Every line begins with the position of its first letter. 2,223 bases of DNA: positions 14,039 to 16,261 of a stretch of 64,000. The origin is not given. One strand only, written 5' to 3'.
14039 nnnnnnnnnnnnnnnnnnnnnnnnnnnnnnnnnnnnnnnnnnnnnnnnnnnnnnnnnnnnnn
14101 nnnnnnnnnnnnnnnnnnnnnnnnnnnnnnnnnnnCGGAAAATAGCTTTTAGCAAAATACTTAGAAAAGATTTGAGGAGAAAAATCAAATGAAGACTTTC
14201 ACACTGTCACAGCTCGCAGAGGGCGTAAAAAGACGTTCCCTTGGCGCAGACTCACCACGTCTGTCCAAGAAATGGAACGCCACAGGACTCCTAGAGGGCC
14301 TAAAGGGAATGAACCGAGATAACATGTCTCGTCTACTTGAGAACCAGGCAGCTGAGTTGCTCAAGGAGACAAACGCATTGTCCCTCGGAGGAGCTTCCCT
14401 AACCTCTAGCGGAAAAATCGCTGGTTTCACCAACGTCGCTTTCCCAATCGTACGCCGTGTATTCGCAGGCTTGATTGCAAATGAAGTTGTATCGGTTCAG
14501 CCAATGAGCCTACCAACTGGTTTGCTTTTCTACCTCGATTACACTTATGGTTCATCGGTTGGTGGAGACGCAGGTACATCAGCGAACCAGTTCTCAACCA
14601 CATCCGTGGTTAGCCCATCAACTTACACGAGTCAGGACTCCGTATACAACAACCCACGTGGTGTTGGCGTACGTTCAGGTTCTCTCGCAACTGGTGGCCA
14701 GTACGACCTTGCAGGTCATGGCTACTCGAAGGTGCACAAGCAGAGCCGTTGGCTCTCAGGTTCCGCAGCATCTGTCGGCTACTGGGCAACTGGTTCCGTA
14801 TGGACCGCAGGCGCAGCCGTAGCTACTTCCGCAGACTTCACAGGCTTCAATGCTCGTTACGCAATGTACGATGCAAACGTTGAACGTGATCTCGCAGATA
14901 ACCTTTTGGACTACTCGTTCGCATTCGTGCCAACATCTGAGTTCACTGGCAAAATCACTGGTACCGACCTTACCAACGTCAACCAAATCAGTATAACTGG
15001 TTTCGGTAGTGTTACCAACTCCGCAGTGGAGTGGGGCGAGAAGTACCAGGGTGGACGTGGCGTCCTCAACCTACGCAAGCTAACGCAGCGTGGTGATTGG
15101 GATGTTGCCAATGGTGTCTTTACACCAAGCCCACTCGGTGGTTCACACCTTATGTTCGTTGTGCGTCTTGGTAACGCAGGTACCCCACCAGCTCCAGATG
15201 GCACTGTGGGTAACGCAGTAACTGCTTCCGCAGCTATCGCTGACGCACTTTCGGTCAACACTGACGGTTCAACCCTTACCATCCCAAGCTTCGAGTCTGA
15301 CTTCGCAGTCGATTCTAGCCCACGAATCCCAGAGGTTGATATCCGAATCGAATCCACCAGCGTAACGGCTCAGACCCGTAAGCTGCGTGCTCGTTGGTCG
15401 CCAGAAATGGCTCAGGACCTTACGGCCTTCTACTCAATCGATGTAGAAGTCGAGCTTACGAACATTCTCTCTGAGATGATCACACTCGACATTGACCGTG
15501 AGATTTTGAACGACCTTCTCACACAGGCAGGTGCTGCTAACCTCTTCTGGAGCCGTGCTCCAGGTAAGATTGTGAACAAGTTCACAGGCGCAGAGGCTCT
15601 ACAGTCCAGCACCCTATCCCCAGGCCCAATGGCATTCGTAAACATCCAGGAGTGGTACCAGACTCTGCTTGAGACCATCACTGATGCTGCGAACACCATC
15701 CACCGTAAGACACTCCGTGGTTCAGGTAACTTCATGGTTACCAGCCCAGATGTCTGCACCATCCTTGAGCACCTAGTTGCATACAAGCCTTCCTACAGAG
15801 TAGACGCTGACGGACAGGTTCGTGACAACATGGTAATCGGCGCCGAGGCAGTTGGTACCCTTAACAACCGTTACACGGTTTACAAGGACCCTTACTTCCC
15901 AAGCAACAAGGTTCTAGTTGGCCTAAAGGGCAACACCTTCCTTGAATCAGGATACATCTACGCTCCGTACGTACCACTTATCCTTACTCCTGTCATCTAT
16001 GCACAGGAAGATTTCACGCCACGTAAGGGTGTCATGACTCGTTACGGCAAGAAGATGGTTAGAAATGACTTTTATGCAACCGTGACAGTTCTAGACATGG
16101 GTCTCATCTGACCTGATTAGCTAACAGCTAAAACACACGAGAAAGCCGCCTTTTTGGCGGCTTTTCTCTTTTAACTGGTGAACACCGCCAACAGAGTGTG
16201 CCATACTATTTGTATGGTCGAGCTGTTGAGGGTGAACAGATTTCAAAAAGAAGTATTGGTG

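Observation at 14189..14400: Major capsid protein N-terminal region resembles the type-A leader and carries several L-x-E sites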

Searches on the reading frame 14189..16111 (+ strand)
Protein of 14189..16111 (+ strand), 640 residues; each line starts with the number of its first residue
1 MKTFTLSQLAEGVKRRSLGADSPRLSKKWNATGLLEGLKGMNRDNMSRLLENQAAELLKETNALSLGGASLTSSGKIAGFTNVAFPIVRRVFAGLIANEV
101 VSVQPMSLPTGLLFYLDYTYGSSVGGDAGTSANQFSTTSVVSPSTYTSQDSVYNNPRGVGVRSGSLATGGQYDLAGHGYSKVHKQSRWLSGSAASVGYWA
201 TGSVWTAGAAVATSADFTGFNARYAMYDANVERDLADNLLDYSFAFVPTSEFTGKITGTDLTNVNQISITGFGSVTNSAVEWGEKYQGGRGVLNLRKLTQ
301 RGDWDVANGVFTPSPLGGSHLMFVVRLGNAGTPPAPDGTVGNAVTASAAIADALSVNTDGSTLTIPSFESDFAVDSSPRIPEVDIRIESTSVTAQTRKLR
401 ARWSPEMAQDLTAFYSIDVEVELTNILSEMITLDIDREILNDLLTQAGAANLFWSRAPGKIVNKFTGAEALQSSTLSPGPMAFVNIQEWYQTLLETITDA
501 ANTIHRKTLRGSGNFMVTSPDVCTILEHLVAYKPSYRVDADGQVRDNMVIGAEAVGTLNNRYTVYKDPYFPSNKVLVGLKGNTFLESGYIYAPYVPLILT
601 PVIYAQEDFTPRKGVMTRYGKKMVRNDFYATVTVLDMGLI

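Call 3: search_protein_families(library=pfam, proteins=[window:14189-16111:+], max_evalue=0.1)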
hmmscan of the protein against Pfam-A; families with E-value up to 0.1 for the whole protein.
window:14189-16111:+ (640 aa): 1 family
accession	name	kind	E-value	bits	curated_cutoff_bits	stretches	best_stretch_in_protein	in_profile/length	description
PF07068.17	Gp23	-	1.6e-79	268.5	24.4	2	360-630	113-355/376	Major capsid protein Gp23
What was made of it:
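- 14189..16111 (+): Major capsid protein gene (640 aa, Gp23 family). Pfam PF07068 E 1.6e-79 (call 3).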

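Call 4: search_protein_families(library=phrogs, proteins=[window:14189-16111:+], max_evalue=0.1)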
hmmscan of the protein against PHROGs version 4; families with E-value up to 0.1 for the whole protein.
window:14189-16111:+ (640 aa): 3 families
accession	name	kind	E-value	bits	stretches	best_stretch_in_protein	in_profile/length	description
phrog_138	-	head and packaging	1.3e-73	249.5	2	364-623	165-407/444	major head protein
phrog_20655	-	head and packaging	2.7e-08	33.8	1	381-575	285-461/534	major head protein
phrog_12830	-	head and packaging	0.095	14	0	86-111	98-123/128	major head protein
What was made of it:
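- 14189..16111 (+): PHROG 138 major head protein (call 4).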

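Call 9: search_dna_similar(query=window:14189-16111:+, collection=phages, mode=protein, max_rows=30)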
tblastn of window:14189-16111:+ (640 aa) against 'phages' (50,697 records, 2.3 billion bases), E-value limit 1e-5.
Records with a match: 2523; places in all: 2527; records where one place covers at least 80% of the query: 1.
Best place of each record, by identity: <60% 2523.
By first word of the organism name: Escherichia 671; Synechococcus 388; Klebsiella 331; Salmonella 203; Vibrio 136; Shigella 88; Aeromonas 86; Acinetobacter 71; Cyanophage 61; Enterobacter 58; and 61 more.
By host as written in the record: - 455; Escherichia coli 282; Klebsiella pneumoniae 115; Synechococcus 107; Escherichia coli O157:H7 39; Synechococcus sp. 38; Salmonella enterica 29; Synechococcus sp. WH7803 28; and 556 more.
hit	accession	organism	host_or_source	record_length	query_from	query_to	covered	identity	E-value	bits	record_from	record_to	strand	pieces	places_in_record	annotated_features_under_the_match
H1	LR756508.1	uncultured phage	metagenomic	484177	1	634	99%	36.6%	4e-93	321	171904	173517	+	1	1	record has no annotation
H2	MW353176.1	Flavobacterium phage vB_FspM_immuto_3-5A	Flavobacterium sp. LMO8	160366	6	640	60%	45.8%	1e-67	346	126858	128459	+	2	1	major capsid protein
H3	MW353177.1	Flavobacterium phage vB_FspM_immuto_13-6C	Flavobacterium sp. LMO8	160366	6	640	60%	45.8%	1e-67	346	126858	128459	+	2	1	major capsid protein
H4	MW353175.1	Flavobacterium phage vB_FspM_immuto_2-6A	Flavobacterium sp. LMO8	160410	6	640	60%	45.8%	1e-67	346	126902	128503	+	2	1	major capsid protein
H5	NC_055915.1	Flavobacterium phage vB_FspM_immuto_2-6A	Flavobacterium sp. LMO8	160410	6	640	60%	45.8%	1e-67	346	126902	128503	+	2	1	major capsid protein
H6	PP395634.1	Microcystis phage Mel-JY01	Microcystis elabens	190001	27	638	57%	43.5%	7e-64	318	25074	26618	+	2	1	capsid protein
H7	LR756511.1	uncultured phage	metagenomic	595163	21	634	59%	38.1%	2e-52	265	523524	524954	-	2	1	record has no annotation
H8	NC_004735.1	Rhodothermus phage RM378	Rhodothermus marinus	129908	24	634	55%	37.5%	8e-35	218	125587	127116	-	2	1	similar to major head protein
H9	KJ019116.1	Synechococcus phage ACG-2014a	-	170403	20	633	59%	33.7%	1e-23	169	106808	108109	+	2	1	head vertex precursor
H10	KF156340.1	Synechococcus phage S-MbCM100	Synechococcus sp. WH7803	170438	20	633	59%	33.7%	1e-23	169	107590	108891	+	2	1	precursor of head vertex protein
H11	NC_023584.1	Synechococcus phage S-MbCM100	Synechococcus sp. WH7803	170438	20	633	59%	33.7%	1e-23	169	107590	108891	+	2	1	major head protein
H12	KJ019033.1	Synechococcus phage ACG-2014a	-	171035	20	633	59%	33.7%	1e-23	169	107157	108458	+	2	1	head vertex precursor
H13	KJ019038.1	Synechococcus phage ACG-2014a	-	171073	20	633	59%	33.7%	1e-23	169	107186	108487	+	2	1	head vertex precursor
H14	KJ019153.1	Synechococcus phage ACG-2014a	-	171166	20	633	59%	33.7%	1e-23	169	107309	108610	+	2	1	head vertex precursor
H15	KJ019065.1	Synechococcus phage ACG-2014a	-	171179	20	633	59%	33.7%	1e-23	169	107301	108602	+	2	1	head vertex precursor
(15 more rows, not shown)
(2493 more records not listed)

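Call 11: get_annotated_region(hit=H2, flank=12000)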
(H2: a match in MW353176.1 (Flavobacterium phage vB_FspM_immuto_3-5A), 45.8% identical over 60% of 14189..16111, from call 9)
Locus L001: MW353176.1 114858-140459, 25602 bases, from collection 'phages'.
description: Flavobacterium phage vB_FspM_immuto_3-5A, complete genome.
organism: Flavobacterium phage vB_FspM_immuto_3-5A (NCBI taxid 2801478)
taxonomy: Viruses; Duplodnaviria; Heunggongvirae; Uroviricota; Caudoviricetes; Immutovirus
host: Flavobacterium sp. LMO8; source: Baltic Sea mesocosm; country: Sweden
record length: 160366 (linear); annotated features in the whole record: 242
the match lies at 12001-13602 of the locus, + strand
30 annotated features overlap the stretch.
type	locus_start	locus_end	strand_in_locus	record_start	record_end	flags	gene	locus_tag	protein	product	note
CDS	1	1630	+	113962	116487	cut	-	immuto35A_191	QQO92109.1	hypothetical protein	-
CDS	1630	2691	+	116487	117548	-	-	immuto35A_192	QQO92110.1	hypothetical protein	-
CDS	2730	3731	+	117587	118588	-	-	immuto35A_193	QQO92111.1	cob(I)alamin adenosyltransferase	Cob(I)alamin adenosyltransferase, PduO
CDS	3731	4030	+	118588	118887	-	-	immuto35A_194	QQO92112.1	hypothetical protein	-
CDS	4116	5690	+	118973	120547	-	-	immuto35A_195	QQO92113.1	terminase large subunit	-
CDS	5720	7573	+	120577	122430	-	-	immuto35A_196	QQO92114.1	capsid assembly protein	Bacteriophage T4-like capsid assembly protein (Gp20)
CDS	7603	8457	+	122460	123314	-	-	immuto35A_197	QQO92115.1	hypothetical protein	-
CDS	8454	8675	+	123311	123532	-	-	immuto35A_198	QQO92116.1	hypothetical protein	-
CDS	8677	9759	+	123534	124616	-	-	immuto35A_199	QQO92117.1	hypothetical protein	-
CDS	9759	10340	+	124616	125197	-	-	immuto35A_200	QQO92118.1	prohead core protein serine protease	-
CDS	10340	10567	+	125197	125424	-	-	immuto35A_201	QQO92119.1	hypothetical protein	-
CDS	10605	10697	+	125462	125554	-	-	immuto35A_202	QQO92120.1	hypothetical protein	-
CDS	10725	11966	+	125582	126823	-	-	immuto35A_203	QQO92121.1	DNA polymerase phi-like protein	-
CDS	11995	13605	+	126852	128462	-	-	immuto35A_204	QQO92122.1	major capsid protein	Major capsid protein Gp23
CDS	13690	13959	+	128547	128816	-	-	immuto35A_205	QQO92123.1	tail fiber protein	-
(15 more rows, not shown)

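Call 12: get_annotated_region(hit=H6, flank=10000)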
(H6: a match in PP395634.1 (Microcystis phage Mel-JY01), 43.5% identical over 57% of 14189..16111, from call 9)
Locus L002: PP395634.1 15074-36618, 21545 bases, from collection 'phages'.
description: Microcystis phage Mel-JY01, complete genome.
organism: Microcystis phage Mel-JY01 (NCBI taxid 3126653)
taxonomy: Viruses; Duplodnaviria; Heunggongvirae; Uroviricota; Caudoviricetes
host: Microcystis elabens; source: -; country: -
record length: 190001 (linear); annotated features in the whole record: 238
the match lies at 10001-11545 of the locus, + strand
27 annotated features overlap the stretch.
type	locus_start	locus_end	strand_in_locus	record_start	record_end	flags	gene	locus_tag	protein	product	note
CDS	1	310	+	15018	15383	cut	-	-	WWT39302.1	hypothetical protein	-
CDS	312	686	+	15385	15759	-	-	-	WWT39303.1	hypothetical protein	-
CDS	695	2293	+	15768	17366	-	-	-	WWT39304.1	large terminase protein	-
CDS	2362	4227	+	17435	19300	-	-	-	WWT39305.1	hypothetical protein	-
CDS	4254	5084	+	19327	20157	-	-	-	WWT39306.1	hypothetical protein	-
CDS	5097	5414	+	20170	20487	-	-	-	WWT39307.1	hypothetical protein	-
CDS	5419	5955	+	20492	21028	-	-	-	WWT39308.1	hypothetical protein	-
CDS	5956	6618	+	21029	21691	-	-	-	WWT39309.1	putative prohead protease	-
CDS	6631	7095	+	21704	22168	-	-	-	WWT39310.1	hypothetical protein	-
CDS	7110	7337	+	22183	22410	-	-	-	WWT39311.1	RpsU ribosomal protein S21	-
CDS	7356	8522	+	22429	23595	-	-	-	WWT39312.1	hypothetical protein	-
CDS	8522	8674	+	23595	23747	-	-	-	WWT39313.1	hypothetical protein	-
CDS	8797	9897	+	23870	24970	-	-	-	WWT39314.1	hypothetical protein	-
CDS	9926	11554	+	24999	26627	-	-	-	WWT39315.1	capsid protein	T4-like bacteriophage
CDS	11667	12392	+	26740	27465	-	-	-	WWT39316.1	hypothetical protein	-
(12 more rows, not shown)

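Call 17: find_homologous_proteins(query=window:14189-16111:+, max_evalue=1e-20)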
Query window:14189-16111:+ (640 aa): 6508 proteins with E <= 1e-20 among 8000 candidates; the best 120 are listed.
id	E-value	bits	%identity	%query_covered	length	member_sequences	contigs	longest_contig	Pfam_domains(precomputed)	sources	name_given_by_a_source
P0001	0.0e+0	1427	100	100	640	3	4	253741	PF07068.18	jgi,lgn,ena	-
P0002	0.0e+0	1340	93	100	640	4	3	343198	PF07068.18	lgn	-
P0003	0.0e+0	1294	89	100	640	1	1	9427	PF07068.18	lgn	-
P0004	0.0e+0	1294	89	100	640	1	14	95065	PF07068.18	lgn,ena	-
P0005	0.0e+0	1293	89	100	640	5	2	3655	PF07068.18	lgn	-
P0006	0.0e+0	1289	89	100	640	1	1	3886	PF07068.18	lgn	-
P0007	0.0e+0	1287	90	100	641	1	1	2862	PF07068.18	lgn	-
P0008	0.0e+0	1283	90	100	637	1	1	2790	PF07068.18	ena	-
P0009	0.0e+0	1281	89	100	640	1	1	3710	PF07068.18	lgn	-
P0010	0.0e+0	1251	86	100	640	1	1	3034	PF07068.18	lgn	-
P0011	0.0e+0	1244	87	100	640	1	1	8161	PF07068.18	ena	-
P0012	0.0e+0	1222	85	100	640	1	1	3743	PF07068.18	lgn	-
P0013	0.0e+0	1202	83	100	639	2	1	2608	PF07068.18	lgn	-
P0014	0.0e+0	1196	84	100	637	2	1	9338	PF07068.18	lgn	-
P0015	0.0e+0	1180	83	100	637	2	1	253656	PF07068.18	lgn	-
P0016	0.0e+0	1160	81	100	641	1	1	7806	PF07068.18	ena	-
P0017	0.0e+0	1148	81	100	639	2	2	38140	PF07068.18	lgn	-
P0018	0.0e+0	1144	79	100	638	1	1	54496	PF07068.18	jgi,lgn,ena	-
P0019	0.0e+0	1142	88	90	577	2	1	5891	PF07068.18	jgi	-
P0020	0.0e+0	1139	86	93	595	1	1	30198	PF07068.18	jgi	jgi:hypothetical protein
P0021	0.0e+0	1135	80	100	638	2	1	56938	PF07068.18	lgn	-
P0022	0.0e+0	1133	79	100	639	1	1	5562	PF07068.18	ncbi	-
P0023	0.0e+0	1131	79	100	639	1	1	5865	PF07068.18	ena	-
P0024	0.0e+0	1126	78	100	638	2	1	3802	PF07068.18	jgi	jgi:hypothetical protein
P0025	0.0e+0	1121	78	100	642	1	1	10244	PF07068.18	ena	-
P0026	0.0e+0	1120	79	100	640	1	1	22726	PF07068.18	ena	-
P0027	0.0e+0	1118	78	100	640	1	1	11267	PF07068.18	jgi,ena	jgi:hypothetical protein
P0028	0.0e+0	1113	78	100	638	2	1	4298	PF07068.18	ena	-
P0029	0.0e+0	1109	77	100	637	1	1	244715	PF07068.18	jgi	jgi:hypothetical protein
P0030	0.0e+0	1108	77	100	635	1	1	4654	PF07068.18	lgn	-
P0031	0.0e+0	1106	78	100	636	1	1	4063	PF07068.18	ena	-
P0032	0.0e+0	1105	77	100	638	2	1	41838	PF07068.18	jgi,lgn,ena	jgi:hypothetical protein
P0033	0.0e+0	1104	76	100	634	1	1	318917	PF07068.18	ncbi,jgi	ncbi:MAG: hypothetical protein WC761_01295 [Candidatus Paceibacterota bacterium]|jgi:hypothetical pr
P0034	0.0e+0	1103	78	100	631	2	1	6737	PF07068.18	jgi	jgi:hypothetical protein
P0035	0.0e+0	1103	76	100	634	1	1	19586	PF07068.18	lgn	-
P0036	0.0e+0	1100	76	100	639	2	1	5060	PF07068.18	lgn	-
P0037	0.0e+0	1097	76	100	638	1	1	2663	PF07068.18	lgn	-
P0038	0.0e+0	1097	76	100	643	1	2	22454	PF07068.18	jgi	jgi:hypothetical protein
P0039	0.0e+0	1096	78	100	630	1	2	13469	PF07068.18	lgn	-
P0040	0.0e+0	1095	78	100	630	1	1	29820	PF07068.18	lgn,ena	-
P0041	0.0e+0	1095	78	100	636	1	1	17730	PF07068.18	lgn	-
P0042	0.0e+0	1095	76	100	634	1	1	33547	PF07068.18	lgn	-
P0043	0.0e+0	1090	75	100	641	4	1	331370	PF07068.18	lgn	-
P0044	0.0e+0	1086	76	100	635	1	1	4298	PF07068.18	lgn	-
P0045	0.0e+0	1084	76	100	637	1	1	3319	PF07068.18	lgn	-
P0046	0.0e+0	1082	77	100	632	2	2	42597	PF07068.18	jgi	jgi:hypothetical protein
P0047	0.0e+0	1080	75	100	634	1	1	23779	PF07068.18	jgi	-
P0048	0.0e+0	1079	74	100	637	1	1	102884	PF07068.18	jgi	-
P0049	0.0e+0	1078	75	100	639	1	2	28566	PF07068.18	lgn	-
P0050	0.0e+0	1078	77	100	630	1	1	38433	PF07068.18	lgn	-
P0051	0.0e+0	1077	75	100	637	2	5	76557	PF07068.18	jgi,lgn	jgi:hypothetical protein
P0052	0.0e+0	1076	74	100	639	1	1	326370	PF07068.18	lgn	-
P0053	0.0e+0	1076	75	100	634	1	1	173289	PF07068.18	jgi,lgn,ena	-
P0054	0.0e+0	1075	74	100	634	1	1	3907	PF07068.18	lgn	-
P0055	0.0e+0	1075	75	100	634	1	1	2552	PF07068.18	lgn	-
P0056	0.0e+0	1072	75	100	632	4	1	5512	PF07068.18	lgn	-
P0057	0.0e+0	1070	75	100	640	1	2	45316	PF07068.18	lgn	-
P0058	0.0e+0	1070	74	100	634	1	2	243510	PF07068.18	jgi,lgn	jgi:hypothetical protein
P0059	0.0e+0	1069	75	100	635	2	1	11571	PF07068.18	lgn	-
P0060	0.0e+0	1069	74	100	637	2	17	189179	PF07068.18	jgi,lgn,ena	-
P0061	0.0e+0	1069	74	100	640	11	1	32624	PF07068.18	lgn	-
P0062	0.0e+0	1068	74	100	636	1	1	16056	PF07068.18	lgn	-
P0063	0.0e+0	1067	74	100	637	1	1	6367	PF07068.18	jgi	jgi:hypothetical protein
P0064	0.0e+0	1066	74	100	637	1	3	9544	PF07068.18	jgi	jgi:hypothetical protein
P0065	0.0e+0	1066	76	100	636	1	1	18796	PF07068.18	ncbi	-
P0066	0.0e+0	1065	74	100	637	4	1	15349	PF07068.18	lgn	-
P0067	0.0e+0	1065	76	100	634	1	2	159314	PF07068.18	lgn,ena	-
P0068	0.0e+0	1062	76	100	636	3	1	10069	PF07068.18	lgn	-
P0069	0.0e+0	1062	75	100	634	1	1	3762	PF07068.18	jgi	jgi:hypothetical protein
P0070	0.0e+0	1062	74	100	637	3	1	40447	PF07068.18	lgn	-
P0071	0.0e+0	1062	76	100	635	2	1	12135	PF07068.18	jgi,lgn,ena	jgi:hypothetical protein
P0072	0.0e+0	1061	74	100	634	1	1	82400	PF07068.18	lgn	-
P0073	0.0e+0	1061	75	100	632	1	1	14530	PF07068.18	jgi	jgi:hypothetical protein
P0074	0.0e+0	1060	73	100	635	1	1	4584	PF07068.18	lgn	-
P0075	0.0e+0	1058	73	100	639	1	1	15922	PF07068.18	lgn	-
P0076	0.0e+0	1058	74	100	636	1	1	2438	PF07068.18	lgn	-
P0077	0.0e+0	1058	73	100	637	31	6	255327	PF07068.18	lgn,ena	-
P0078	0.0e+0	1058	74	100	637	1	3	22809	PF07068.18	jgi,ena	-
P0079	0.0e+0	1057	74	100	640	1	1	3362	PF07068.18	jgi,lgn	jgi:hypothetical protein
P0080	0.0e+0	1057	76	100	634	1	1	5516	PF07068.18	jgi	jgi:hypothetical protein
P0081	0.0e+0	1057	75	100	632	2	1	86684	PF07068.18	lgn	-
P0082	0.0e+0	1057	75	100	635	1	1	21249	PF07068.18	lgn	-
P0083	0.0e+0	1056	74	100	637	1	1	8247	PF07068.18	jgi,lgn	jgi:hypothetical protein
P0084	0.0e+0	1056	73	100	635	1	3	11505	PF07068.18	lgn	-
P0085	0.0e+0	1056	74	100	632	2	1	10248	PF07068.18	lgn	-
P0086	0.0e+0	1056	75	100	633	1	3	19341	PF07068.18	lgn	-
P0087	0.0e+0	1055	74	100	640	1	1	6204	PF07068.18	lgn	-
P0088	0.0e+0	1054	73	100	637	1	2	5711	PF07068.18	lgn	-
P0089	0.0e+0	1054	75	100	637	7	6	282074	PF07068.18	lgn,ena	-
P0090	0.0e+0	1053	74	100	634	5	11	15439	PF07068.18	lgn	-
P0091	0.0e+0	1053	74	100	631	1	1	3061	PF07068.18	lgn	-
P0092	0.0e+0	1053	75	100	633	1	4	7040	PF07068.18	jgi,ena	jgi:hypothetical protein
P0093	0.0e+0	1053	75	100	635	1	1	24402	PF07068.18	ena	-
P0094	0.0e+0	1052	75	100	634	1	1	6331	PF07068.18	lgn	-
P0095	0.0e+0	1052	72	100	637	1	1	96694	PF07068.18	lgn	-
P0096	0.0e+0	1051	73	100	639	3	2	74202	PF07068.18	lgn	-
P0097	0.0e+0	1051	75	100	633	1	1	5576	PF07068.18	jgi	-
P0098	0.0e+0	1051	73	100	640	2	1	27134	PF07068.18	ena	-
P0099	0.0e+0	1050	73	100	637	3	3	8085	PF07068.18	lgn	-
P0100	0.0e+0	1049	74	100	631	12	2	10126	PF07068.18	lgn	-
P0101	0.0e+0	1048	74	100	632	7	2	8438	PF07068.18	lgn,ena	-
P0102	0.0e+0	1048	73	100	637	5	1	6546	PF07068.18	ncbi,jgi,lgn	jgi:hypothetical protein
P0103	0.0e+0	1048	75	100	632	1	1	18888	PF07068.18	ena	-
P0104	0.0e+0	1047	75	100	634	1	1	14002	PF07068.18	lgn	-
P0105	0.0e+0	1047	75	100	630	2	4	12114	PF07068.18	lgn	-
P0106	0.0e+0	1047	74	100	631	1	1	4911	PF07068.18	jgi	-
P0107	0.0e+0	1047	74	100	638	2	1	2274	PF07068.18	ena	-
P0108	0.0e+0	1046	71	100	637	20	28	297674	PF07068.18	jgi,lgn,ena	-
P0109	0.0e+0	1046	74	100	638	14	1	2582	PF07068.18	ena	-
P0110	0.0e+0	1045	75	100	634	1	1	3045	PF07068.18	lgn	-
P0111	0.0e+0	1045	75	100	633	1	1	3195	PF07068.18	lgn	-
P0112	0.0e+0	1045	72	100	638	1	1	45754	PF07068.18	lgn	-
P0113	0.0e+0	1045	75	100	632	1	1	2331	PF07068.18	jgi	-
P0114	0.0e+0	1044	74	100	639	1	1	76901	PF07068.18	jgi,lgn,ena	jgi:hypothetical protein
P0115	0.0e+0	1044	74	100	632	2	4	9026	PF07068.18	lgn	-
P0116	0.0e+0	1044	75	100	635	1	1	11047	PF07068.18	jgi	jgi:hypothetical protein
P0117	0.0e+0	1043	75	100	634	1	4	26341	PF07068.18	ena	-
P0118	0.0e+0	1043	73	100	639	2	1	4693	PF07068.18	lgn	-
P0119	0.0e+0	1043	74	100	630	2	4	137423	PF07068.18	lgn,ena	-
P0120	0.0e+0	1043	73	100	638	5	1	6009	PF07068.18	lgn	-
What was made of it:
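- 14189..16111 (+): More than 6,500 homologues, the closest 120 at 71-100% identity (call 17).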

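Call 18: find_encoding_contigs(protein=window:14189-16111:+, flank=10000, max_places=6)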
Protein window:14189-16111:+ (640 aa): 5 contigs read that carry it; 4 places shown.
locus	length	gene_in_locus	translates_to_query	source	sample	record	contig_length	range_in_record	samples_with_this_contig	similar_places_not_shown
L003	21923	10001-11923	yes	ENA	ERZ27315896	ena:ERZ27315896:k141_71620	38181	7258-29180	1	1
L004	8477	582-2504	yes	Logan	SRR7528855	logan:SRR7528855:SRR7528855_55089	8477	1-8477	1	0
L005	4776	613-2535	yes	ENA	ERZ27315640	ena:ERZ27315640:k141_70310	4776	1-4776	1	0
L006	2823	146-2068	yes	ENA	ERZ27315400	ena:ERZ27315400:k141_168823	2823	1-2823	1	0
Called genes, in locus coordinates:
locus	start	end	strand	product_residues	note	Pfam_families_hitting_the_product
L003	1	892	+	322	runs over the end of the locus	PF01541:GIY-YIG, PF22083:I-HmuI_NUMOD-like (faint)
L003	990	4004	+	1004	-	-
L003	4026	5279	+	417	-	-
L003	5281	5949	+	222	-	-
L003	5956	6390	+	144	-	-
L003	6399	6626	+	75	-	-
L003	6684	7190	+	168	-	-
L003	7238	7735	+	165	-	-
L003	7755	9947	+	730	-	-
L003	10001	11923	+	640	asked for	PF07068:Gp23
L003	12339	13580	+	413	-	PF25680:Mom (weak)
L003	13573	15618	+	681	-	PF08722:Tn7_TnsA-like_N (weak)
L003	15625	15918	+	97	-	-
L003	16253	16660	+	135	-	-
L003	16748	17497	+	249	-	-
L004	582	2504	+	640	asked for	PF07068:Gp23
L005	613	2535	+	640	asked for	PF07068:Gp23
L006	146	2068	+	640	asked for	PF07068:Gp23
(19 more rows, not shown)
